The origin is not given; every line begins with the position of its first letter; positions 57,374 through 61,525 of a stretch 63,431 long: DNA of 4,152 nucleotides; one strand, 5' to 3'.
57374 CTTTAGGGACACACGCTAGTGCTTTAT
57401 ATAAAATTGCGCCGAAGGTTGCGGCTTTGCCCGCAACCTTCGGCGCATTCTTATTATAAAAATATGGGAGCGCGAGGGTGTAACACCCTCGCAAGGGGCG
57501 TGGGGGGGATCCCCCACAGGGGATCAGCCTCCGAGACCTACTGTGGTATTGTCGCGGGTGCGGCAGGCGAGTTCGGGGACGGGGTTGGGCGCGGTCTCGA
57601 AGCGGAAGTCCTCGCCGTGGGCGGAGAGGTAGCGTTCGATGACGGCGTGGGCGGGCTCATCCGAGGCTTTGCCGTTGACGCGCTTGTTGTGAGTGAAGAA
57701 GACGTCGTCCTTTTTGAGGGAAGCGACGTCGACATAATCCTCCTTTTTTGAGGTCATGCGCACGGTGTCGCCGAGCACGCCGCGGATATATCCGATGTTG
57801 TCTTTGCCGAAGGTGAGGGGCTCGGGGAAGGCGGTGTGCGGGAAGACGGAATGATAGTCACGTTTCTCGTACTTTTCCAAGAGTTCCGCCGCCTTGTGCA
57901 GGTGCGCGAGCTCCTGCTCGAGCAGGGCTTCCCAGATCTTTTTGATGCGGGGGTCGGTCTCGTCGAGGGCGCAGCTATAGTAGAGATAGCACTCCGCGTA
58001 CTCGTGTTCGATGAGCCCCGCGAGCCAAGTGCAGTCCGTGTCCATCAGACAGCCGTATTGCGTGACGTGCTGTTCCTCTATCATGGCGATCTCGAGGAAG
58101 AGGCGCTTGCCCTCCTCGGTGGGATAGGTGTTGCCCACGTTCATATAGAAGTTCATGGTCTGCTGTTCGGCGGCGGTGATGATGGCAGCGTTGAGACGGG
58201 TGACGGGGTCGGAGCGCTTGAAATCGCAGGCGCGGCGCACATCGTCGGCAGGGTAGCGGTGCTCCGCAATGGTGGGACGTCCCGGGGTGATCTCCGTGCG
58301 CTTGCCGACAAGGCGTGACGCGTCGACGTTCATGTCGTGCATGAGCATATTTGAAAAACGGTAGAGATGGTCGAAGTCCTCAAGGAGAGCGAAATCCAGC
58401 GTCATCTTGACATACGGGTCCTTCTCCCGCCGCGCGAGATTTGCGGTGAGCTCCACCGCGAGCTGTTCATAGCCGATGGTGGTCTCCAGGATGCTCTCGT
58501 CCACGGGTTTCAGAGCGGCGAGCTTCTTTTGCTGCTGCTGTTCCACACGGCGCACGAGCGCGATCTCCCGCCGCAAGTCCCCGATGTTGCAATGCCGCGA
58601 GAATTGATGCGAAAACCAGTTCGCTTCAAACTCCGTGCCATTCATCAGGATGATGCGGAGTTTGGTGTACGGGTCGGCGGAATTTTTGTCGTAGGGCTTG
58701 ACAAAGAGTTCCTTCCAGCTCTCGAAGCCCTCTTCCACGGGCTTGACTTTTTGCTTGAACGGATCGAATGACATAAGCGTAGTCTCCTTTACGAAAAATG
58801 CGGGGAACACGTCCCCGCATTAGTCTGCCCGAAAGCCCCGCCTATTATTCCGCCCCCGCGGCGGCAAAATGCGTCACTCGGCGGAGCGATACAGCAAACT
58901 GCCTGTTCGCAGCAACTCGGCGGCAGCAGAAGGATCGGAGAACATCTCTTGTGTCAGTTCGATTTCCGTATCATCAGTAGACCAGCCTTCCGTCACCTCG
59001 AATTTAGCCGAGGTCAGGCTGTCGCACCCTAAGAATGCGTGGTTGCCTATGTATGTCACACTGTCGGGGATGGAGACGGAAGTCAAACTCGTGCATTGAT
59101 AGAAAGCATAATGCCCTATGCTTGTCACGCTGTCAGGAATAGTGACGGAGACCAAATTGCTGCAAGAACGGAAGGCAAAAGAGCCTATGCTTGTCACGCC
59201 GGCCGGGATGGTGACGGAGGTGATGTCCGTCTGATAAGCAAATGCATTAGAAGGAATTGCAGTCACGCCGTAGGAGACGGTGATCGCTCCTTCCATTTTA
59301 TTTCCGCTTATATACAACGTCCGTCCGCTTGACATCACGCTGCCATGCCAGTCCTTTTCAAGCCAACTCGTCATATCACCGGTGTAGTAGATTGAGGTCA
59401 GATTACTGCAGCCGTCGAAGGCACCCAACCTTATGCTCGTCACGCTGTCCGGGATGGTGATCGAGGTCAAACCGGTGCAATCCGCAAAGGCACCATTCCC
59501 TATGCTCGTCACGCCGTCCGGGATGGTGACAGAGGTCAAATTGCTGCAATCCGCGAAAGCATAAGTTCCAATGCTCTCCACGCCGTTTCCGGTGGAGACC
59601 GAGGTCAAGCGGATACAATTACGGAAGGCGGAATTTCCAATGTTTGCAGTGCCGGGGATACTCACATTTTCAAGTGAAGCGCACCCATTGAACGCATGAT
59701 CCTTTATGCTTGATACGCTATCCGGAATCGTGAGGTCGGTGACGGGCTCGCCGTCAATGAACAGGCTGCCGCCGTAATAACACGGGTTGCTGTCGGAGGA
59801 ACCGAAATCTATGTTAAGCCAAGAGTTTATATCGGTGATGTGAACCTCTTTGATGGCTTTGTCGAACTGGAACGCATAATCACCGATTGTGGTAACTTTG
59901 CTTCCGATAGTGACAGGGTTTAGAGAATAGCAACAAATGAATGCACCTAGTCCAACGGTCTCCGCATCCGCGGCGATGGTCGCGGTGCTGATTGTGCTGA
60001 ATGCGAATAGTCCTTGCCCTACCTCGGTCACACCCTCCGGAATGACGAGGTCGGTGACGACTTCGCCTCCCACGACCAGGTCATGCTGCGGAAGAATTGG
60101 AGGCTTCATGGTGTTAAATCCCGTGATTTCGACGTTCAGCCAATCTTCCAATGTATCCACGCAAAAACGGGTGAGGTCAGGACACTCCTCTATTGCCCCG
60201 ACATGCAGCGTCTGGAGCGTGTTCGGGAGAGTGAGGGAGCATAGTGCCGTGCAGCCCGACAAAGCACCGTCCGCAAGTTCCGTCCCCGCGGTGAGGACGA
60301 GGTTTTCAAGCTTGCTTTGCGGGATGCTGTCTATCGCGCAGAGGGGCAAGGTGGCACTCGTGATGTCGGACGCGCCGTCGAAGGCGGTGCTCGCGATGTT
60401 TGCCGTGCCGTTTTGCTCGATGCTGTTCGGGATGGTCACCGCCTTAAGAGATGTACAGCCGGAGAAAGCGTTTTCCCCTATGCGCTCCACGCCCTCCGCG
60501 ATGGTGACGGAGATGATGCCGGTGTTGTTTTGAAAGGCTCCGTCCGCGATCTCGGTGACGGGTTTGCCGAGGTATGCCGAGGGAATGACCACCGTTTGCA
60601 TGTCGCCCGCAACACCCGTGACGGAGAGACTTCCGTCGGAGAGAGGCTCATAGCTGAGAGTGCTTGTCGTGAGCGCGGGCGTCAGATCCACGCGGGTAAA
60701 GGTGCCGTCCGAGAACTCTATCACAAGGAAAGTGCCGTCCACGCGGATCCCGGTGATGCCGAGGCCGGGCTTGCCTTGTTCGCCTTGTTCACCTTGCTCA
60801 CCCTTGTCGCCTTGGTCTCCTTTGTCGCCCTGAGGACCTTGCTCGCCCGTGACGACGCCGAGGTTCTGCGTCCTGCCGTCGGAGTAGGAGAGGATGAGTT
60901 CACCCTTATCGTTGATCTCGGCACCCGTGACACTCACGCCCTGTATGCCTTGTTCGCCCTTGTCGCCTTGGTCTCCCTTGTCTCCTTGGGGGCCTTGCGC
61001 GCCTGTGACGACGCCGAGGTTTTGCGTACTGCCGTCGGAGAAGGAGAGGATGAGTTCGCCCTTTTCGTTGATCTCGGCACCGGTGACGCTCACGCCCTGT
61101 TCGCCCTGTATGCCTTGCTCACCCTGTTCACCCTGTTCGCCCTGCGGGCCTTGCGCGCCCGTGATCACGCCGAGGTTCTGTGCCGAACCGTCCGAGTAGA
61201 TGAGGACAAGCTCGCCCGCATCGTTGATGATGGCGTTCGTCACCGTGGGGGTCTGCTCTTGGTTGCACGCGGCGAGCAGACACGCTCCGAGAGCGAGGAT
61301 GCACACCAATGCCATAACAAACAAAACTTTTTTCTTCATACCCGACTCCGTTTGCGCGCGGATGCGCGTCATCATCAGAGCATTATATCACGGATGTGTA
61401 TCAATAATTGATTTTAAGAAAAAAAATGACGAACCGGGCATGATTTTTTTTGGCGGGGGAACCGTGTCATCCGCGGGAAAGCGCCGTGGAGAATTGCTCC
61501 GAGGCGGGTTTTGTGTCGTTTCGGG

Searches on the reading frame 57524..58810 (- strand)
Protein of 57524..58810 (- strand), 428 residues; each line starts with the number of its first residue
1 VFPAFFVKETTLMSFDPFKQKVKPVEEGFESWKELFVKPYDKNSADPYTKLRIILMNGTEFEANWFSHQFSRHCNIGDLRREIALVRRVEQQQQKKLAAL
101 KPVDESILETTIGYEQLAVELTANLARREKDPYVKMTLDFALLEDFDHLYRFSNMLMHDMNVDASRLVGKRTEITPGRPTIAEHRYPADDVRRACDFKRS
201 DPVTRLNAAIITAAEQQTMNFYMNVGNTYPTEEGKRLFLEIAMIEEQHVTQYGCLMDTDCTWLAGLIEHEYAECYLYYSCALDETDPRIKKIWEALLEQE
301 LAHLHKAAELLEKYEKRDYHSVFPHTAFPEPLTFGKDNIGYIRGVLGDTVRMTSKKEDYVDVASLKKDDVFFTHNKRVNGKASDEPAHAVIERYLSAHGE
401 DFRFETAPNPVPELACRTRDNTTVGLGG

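Call 36: search_protein_families(library=pfam, proteins=[window:57524-58810:-])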
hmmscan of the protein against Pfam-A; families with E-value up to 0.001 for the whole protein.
window:57524-58810:- (428 aa): 1 family
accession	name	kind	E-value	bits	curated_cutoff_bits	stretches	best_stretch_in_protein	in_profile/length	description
PF02915.23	Rubrerythrin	-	2.8e-05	25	22.8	0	268-339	10-85/137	Rubrerythrin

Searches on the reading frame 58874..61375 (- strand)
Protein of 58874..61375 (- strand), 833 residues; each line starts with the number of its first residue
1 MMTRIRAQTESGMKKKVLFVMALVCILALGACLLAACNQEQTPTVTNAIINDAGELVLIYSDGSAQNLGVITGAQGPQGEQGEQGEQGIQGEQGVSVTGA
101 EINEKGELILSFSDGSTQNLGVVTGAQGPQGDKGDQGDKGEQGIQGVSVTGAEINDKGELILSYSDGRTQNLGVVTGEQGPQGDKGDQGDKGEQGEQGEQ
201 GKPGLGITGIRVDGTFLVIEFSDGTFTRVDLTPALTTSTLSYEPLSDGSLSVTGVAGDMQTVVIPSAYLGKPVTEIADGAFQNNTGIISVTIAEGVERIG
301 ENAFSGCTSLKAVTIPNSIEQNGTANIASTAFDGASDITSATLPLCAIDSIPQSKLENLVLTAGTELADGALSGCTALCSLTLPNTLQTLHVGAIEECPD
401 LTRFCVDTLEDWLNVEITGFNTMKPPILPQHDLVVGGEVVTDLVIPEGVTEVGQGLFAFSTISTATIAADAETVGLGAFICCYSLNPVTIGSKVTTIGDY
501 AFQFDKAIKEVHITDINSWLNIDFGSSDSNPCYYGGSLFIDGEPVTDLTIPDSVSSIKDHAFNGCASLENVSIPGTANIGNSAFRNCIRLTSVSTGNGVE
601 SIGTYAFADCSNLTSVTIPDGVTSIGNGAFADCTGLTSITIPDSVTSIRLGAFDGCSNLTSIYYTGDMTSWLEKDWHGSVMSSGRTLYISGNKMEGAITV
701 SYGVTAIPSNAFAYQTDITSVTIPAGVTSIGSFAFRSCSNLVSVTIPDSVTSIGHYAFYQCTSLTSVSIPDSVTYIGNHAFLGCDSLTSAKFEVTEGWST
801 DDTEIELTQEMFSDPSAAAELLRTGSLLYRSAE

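Call 36: search_protein_families(library=pfam, proteins=[window:58874-61375:-])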
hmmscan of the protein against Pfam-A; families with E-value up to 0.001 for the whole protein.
window:58874-61375:- (833 aa): 4 families
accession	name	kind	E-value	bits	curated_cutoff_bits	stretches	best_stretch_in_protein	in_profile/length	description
PF13306.12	LRR_5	-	4.8e-95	314.6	27.7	4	544-660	12-127/127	BspA type Leucine rich repeat region (6 copies)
PF01391.23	Collagen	-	1.7e-10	41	27.2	1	177-204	22-49/60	Collagen triple helix repeat (20 copies)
PF13855.12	LRR_8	-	8e-10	38.8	27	0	622-663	13-55/61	Leucine rich repeat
PF05725.18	FNIP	-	0.00021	21.8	21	0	741-776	5-39/44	FNIP Repeat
